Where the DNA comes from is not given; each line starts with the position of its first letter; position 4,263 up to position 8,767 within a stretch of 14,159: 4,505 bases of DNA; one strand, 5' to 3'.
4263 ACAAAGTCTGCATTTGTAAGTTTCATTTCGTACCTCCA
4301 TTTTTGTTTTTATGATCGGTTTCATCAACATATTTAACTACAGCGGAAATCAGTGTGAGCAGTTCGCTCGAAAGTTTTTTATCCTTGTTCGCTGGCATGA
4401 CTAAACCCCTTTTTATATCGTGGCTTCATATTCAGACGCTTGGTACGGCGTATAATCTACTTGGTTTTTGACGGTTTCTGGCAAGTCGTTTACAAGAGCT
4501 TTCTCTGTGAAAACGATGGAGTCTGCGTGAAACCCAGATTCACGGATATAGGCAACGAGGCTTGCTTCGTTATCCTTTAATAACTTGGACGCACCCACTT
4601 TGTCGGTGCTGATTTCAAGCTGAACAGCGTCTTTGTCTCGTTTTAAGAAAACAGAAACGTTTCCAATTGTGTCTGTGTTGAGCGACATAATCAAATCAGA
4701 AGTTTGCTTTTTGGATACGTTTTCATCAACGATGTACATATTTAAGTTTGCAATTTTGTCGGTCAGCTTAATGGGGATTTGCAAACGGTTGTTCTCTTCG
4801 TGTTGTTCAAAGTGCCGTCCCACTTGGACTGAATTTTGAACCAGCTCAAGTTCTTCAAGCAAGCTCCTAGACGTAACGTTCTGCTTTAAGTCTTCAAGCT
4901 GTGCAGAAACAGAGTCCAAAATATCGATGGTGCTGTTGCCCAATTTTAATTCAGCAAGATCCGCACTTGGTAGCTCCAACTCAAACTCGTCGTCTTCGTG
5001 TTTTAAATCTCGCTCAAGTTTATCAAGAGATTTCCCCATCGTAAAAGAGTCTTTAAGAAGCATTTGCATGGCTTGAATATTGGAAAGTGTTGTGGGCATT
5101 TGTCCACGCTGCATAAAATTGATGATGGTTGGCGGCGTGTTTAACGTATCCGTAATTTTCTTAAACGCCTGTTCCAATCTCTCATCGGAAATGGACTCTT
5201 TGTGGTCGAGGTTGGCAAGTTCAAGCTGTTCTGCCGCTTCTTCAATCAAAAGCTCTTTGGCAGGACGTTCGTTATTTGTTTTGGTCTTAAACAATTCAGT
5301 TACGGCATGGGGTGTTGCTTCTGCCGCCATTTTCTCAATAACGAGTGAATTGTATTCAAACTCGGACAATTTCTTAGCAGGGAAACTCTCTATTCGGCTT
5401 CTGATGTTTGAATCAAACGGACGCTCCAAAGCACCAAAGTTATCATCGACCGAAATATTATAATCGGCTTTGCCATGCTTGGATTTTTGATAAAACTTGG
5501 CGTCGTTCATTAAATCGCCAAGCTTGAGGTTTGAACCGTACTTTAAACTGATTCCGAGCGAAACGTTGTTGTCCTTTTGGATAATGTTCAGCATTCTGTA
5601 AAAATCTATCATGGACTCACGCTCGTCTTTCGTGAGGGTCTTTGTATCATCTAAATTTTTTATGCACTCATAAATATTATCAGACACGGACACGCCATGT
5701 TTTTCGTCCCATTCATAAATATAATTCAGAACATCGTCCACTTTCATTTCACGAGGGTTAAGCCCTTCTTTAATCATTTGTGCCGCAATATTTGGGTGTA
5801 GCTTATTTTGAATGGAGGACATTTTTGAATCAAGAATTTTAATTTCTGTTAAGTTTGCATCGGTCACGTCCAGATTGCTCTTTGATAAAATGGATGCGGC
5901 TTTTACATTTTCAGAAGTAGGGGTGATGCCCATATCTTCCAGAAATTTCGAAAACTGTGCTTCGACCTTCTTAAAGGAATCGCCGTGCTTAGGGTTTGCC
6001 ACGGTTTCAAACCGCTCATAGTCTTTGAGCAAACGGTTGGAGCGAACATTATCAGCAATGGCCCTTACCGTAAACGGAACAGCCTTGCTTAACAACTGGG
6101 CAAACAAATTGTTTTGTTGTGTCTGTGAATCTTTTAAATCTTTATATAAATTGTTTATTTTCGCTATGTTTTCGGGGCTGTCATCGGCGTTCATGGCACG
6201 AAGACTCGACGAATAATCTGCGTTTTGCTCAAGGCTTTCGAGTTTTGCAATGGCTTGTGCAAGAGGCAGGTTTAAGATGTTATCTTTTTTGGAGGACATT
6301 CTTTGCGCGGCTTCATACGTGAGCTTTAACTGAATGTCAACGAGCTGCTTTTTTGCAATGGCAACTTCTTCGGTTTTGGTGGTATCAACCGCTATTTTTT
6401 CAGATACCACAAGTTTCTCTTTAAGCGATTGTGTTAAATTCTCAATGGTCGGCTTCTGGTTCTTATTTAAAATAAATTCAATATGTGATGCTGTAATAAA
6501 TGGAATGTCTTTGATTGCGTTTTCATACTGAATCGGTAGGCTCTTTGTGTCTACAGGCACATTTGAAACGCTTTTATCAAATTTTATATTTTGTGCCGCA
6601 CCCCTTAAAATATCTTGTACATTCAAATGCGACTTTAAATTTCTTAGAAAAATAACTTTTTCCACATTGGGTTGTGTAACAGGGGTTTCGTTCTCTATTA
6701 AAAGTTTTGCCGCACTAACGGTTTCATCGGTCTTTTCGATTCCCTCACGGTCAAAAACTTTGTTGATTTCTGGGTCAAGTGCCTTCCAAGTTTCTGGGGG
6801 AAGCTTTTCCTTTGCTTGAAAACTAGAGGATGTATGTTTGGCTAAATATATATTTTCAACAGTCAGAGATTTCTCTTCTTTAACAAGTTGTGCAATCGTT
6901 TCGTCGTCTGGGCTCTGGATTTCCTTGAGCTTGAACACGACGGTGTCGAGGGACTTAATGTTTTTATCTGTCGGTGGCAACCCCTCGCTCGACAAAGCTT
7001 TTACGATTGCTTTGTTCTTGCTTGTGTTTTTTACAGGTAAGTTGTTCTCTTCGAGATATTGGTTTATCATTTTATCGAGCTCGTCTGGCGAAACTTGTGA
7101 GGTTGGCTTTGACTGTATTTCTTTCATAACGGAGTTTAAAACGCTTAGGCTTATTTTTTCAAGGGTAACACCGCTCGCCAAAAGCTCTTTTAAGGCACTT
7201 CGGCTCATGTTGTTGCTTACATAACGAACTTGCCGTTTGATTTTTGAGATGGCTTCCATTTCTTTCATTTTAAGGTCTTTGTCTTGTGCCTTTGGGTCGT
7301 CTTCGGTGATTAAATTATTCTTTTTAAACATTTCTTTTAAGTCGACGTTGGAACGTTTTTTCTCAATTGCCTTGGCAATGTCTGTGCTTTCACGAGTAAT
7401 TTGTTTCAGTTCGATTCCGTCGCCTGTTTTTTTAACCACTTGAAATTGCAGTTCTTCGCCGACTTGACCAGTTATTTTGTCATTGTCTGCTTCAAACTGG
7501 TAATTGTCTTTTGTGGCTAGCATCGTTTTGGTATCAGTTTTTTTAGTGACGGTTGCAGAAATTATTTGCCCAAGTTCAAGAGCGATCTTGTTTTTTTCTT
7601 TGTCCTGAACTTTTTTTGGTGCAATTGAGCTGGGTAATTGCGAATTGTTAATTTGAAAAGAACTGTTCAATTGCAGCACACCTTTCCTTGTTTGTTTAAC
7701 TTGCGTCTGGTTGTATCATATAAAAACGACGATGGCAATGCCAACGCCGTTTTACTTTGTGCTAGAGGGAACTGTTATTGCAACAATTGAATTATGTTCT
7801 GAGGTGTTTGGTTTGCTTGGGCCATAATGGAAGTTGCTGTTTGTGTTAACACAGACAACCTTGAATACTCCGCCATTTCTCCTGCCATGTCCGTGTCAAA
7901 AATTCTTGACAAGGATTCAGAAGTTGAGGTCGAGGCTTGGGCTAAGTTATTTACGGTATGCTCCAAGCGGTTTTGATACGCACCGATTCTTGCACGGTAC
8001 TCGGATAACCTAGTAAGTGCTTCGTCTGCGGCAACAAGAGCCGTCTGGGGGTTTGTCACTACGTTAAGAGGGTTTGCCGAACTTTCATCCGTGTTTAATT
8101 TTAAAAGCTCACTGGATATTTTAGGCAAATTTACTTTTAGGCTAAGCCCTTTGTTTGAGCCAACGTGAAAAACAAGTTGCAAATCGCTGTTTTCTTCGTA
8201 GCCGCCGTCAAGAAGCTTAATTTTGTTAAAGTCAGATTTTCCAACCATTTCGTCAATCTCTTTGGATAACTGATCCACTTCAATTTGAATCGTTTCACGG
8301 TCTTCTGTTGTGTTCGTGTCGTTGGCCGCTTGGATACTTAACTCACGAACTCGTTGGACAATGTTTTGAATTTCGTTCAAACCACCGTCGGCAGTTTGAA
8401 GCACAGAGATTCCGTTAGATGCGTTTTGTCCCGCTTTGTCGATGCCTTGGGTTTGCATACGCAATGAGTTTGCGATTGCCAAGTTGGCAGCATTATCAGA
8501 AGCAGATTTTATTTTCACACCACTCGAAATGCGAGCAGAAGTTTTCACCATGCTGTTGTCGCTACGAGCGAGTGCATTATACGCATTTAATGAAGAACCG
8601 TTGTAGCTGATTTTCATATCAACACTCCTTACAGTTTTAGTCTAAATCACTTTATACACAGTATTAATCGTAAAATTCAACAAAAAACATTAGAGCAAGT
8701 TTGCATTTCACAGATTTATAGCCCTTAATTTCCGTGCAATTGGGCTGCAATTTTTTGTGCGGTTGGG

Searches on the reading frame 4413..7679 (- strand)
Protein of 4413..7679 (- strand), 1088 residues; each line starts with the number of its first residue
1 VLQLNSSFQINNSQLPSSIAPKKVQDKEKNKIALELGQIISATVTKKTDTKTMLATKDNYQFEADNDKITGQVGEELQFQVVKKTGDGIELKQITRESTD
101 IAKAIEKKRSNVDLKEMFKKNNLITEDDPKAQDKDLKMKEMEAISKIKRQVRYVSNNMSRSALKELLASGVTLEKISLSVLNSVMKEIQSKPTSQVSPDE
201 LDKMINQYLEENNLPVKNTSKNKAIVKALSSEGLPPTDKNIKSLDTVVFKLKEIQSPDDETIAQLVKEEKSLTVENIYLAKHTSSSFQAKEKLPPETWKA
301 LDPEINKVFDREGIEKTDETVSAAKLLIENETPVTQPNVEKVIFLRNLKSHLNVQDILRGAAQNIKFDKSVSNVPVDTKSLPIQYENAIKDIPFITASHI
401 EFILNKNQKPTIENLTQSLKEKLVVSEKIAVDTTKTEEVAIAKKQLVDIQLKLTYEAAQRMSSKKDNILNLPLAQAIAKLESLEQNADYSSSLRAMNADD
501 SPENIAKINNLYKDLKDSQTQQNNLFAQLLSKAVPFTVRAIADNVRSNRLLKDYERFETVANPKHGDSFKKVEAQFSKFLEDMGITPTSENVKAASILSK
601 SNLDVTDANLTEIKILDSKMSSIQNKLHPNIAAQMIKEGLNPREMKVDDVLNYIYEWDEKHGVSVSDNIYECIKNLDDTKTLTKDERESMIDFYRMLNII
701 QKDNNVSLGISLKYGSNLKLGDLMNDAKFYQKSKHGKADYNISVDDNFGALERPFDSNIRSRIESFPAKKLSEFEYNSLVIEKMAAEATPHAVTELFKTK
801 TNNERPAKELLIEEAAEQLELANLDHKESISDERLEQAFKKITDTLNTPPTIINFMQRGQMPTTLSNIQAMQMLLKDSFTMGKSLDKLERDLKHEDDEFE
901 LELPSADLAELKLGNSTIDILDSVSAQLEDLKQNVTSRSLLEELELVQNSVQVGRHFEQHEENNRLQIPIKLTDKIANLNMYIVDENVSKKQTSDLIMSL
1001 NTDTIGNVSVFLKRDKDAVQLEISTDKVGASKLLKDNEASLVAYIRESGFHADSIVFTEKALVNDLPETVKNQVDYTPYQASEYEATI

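Call 5: search_protein_families(library=pfam, proteins=[window:4413-7679:-], max_evalue=0.01)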
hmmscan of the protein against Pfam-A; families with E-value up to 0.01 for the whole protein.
window:4413-7679:- (1088 aa): 3 families
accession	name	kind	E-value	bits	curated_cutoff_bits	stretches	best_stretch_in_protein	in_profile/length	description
PF19753.4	DUF6240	-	4.7e-44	151.2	26.6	2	448-724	3-276/276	Family of unknown function (DUF6240)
PF02120.21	Flg_hook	-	0.00097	19.4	29.8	1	990-1059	9-78/85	Flagellar hook-length control protein FliK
PF06485.17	Tab2-like_N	-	0.007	16.8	25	0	801-863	13-74/103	RNA-binding protein Tab2/Atab2 N terminal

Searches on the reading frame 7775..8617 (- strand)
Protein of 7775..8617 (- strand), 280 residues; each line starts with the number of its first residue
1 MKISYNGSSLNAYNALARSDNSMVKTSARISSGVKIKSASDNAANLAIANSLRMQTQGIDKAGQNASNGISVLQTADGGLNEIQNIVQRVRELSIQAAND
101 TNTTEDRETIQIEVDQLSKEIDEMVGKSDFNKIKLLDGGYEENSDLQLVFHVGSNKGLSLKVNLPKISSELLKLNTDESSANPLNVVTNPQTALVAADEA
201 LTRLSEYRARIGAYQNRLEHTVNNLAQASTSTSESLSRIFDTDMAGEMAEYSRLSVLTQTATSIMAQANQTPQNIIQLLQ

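Call 5: search_protein_families(library=pfam, proteins=[window:7775-8617:-], max_evalue=0.01)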
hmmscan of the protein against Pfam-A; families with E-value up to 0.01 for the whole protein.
window:7775-8617:- (280 aa): 3 families
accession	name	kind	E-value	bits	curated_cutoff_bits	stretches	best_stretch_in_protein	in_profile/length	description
PF00669.25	Flagellin_N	-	3.9e-36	124.6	26.6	1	3-139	1-137/139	Bacterial flagellin N-terminal helical region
PF00700.27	Flagellin_C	-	5.1e-25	88.1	23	1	196-279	3-86/86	Bacterial flagellin C-terminal helical region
PF12700.13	HlyD_2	-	0.0097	15.1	25.1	0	81-135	105-158/416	HlyD family secretion protein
